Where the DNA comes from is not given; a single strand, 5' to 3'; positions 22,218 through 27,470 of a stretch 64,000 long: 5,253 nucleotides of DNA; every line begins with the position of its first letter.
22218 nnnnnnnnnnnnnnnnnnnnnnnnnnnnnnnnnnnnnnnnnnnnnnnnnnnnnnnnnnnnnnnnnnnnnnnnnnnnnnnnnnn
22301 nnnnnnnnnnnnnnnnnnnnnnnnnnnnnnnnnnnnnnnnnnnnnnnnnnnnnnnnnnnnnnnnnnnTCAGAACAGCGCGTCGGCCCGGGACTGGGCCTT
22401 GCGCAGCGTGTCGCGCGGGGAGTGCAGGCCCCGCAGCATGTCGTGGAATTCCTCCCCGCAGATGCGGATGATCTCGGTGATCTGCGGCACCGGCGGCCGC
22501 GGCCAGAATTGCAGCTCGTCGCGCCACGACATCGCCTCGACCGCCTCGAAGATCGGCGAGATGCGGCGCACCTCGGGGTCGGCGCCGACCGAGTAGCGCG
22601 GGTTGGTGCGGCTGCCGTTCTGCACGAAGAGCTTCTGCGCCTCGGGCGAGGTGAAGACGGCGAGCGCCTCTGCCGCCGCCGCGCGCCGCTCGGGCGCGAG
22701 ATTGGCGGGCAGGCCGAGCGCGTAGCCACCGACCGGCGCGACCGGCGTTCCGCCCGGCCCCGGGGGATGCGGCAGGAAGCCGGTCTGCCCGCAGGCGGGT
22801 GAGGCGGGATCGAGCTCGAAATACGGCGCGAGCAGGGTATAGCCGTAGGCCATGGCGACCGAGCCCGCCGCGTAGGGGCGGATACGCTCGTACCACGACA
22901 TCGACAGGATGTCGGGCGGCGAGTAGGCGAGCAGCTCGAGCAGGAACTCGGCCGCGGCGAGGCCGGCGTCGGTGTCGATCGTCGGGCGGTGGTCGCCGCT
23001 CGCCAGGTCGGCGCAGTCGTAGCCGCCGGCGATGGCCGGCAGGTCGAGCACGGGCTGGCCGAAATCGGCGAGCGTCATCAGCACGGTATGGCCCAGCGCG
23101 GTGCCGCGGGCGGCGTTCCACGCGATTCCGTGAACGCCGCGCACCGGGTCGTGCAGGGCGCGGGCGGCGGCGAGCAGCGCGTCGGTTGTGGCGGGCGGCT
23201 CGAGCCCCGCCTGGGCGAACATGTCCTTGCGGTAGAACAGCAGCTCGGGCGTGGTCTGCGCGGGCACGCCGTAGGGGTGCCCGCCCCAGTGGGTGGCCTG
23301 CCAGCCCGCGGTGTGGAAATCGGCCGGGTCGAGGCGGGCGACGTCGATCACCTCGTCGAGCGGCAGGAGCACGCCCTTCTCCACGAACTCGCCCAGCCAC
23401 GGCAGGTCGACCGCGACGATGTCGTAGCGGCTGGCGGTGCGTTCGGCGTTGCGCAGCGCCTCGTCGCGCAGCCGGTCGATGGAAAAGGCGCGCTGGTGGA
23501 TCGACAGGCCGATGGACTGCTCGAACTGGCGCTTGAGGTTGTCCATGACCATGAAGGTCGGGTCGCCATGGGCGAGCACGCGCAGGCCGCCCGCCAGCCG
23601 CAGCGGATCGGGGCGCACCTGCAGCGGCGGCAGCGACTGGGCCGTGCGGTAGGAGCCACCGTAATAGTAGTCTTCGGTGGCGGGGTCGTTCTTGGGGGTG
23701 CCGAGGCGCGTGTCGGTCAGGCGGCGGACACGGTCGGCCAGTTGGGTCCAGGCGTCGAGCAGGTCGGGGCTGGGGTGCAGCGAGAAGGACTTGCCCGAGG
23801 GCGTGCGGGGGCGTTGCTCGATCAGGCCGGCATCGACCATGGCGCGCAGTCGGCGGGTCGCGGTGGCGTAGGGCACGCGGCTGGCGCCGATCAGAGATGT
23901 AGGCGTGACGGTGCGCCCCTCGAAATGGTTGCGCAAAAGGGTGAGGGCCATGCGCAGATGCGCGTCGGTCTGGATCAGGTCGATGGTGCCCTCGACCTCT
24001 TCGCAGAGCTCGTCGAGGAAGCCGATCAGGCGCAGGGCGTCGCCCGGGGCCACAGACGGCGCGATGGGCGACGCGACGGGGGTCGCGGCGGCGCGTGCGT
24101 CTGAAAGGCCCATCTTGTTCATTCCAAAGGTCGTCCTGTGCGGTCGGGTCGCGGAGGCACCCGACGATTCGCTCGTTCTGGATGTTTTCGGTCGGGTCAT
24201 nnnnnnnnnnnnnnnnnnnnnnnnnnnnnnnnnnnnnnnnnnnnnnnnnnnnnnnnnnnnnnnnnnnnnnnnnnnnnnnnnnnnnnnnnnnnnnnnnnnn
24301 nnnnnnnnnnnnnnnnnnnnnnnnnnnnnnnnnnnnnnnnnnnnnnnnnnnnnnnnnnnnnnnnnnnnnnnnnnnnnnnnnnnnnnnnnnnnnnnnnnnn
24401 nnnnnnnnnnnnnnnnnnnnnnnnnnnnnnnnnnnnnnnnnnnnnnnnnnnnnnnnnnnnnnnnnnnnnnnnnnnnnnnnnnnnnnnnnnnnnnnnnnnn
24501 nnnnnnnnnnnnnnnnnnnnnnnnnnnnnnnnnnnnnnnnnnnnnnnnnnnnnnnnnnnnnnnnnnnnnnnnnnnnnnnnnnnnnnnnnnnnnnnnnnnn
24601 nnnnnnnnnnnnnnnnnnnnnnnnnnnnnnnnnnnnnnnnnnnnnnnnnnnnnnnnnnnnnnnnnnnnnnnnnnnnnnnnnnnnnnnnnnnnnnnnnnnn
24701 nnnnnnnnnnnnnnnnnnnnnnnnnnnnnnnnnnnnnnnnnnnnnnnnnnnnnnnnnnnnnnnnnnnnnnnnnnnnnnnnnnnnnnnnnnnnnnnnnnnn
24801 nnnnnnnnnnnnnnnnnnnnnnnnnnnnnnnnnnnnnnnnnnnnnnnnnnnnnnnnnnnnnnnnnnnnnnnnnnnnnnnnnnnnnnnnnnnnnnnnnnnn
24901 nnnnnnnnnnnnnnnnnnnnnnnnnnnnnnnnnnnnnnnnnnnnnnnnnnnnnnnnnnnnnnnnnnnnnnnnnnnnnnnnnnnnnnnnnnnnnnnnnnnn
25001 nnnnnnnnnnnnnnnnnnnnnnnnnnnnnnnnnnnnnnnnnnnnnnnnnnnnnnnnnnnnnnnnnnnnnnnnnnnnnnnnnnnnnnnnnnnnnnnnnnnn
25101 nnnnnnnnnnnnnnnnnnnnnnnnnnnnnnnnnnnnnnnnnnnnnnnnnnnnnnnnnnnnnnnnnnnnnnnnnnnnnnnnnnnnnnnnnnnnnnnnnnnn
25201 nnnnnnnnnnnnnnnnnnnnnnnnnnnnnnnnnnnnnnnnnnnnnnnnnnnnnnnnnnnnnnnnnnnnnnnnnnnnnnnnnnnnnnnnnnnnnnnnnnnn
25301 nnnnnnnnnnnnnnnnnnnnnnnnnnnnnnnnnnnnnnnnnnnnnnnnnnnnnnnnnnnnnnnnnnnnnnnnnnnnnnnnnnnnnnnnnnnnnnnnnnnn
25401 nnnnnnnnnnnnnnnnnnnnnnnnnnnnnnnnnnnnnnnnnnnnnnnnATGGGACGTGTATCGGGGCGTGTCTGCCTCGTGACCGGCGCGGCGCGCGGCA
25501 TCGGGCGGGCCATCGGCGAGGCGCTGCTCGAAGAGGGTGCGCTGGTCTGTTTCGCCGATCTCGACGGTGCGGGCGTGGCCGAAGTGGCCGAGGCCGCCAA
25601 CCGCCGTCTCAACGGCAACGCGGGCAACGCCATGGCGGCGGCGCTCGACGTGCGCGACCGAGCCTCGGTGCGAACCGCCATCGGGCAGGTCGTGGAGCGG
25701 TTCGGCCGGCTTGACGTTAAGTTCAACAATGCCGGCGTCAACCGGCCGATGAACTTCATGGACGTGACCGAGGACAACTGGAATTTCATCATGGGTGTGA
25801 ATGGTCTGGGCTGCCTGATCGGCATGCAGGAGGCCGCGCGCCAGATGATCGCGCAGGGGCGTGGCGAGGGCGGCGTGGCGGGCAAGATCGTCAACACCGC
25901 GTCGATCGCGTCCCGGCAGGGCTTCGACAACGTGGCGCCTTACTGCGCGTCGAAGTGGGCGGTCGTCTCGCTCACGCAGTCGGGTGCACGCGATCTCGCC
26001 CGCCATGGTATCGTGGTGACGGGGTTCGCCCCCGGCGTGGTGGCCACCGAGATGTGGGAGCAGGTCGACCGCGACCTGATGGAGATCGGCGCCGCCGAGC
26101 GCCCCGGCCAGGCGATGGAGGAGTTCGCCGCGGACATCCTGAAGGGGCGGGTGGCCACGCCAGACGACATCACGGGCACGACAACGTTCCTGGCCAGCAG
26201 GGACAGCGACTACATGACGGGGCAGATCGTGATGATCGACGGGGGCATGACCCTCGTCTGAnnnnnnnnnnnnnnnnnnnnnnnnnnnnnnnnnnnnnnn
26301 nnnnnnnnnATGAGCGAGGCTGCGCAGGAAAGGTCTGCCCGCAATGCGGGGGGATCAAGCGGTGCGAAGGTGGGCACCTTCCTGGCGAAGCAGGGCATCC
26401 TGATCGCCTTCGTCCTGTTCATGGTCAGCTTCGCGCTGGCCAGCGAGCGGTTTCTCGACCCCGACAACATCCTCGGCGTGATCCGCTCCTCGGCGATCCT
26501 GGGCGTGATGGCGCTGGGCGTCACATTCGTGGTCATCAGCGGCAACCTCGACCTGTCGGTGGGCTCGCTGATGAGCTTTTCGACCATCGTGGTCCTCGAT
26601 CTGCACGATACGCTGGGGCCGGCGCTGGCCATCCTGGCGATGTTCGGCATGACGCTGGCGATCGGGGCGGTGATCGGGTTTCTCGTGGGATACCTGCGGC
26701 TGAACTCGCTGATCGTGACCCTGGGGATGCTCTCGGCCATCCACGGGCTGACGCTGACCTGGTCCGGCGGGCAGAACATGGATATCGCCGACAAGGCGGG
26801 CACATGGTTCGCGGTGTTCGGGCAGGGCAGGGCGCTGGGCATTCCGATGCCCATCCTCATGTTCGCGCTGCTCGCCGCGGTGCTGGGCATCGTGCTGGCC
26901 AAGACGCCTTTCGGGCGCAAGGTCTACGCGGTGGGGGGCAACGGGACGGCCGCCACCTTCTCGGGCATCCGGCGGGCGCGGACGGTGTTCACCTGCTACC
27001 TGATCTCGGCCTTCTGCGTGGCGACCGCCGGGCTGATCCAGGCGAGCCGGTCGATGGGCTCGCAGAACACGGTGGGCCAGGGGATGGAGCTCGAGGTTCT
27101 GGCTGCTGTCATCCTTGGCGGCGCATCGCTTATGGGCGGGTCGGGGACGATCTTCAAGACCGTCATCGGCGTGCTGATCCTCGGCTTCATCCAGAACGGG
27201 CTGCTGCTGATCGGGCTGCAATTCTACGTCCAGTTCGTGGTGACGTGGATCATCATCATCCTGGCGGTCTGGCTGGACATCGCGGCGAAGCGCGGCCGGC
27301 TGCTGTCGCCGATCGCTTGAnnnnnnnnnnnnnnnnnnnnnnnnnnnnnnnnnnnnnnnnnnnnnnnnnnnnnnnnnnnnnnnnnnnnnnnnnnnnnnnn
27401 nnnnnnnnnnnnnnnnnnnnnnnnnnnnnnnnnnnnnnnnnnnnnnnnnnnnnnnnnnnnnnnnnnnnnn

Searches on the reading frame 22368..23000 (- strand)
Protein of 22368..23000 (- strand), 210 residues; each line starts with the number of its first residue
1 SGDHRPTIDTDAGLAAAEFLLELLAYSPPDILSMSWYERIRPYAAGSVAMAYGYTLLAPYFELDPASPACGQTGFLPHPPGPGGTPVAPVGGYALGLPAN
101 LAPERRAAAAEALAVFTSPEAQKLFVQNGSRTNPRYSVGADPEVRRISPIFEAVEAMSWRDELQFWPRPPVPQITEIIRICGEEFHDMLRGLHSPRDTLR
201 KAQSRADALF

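Call 56: search_protein_families(library=pfam, proteins=[window:22368-23000:-], max_evalue=0.01)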
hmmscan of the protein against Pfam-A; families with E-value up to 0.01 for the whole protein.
window:22368-23000:- (210 aa): 2 families
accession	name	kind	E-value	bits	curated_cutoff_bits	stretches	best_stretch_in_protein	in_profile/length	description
PF13416.11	SBP_bac_8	-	3.2e-06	27.6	27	1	16-144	158-271/279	Bacterial extracellular solute-binding protein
PF01547.30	SBP_bac_1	-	9.2e-06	26.3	26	1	7-123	183-307/307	Bacterial extracellular solute-binding protein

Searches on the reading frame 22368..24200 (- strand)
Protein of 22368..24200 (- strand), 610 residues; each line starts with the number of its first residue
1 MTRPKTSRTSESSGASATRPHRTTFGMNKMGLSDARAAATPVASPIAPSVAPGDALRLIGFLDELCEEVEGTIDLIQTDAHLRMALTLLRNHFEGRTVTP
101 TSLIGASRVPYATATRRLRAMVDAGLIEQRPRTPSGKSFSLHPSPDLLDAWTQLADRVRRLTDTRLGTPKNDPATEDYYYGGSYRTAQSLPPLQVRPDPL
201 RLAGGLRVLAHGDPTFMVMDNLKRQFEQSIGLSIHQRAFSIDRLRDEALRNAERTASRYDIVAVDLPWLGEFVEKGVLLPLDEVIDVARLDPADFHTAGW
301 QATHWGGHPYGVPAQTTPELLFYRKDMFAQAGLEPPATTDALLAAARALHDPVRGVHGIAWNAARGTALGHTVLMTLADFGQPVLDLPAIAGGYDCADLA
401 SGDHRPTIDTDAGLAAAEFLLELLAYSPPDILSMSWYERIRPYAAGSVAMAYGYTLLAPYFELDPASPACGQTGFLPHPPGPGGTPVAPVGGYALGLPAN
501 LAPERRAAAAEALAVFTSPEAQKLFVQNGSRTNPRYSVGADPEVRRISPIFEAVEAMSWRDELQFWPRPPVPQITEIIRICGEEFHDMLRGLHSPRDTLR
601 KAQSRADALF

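Call 3: search_protein_families(library=pfam, proteins=[window:22368-24200:-], max_evalue=0.01)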
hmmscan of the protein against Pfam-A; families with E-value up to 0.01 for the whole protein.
window:22368-24200:- (610 aa): 2 families
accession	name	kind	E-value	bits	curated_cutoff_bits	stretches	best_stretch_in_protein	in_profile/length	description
PF01547.30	SBP_bac_1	-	2.1e-27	97.4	26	1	255-523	47-307/307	Bacterial extracellular solute-binding protein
PF13416.11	SBP_bac_8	-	9.7e-21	75.2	27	1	238-544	18-271/279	Bacterial extracellular solute-binding protein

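Call 4: search_protein_families(library=ncbifam, proteins=[window:22368-24200:-], max_evalue=0.001)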
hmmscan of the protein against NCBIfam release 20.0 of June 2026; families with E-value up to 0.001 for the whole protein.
window:22368-24200:- (610 aa): 1 family
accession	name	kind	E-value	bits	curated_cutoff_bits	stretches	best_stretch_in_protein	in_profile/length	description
NF007011.0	PRK09474.1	equivalog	0.0001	21.2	291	1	204-363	31-177/396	maltose/maltodextrin ABC transporter substrate-binding protein MalE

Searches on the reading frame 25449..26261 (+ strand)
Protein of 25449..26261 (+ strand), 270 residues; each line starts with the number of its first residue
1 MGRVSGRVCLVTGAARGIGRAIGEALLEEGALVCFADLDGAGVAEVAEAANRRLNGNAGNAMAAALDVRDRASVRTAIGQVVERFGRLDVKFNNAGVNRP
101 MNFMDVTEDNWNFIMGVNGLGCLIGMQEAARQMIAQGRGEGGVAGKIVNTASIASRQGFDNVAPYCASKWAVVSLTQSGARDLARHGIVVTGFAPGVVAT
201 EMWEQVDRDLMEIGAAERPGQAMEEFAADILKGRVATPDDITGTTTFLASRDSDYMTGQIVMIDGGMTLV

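Call 22: search_protein_families(library=pfam, proteins=[window:25449-26261:+], max_evalue=0.0001)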
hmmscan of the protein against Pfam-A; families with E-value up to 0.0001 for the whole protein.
window:25449-26261:+ (270 aa): 4 families
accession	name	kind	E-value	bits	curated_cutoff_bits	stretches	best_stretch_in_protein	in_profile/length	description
PF13561.12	adh_short_C2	-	2.5e-50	171.7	27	1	13-268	1-236/236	Enoyl-(Acyl carrier protein) reductase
PF00106.31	adh_short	-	8e-49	166.2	26.6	1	8-208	2-192/195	short chain dehydrogenase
PF08659.16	KR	-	6e-08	33.2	22.6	1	9-116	3-110/180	KR domain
PF23441.1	SDR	-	8.6e-06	25.8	27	1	8-269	9-257/258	SDR-like rossmann domain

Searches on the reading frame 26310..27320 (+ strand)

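Call 22: search_protein_families(library=pfam, proteins=[window:26310-27320:+], max_evalue=0.0001)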
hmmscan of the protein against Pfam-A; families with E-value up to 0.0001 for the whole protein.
window:26310-27320:+ (336 aa): 1 family
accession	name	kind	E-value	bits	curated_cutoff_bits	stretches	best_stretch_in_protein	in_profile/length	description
PF02653.21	BPD_transp_2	-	7.4e-35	120.8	26.8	1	53-319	1-268/269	Branched-chain amino acid transport system / permease component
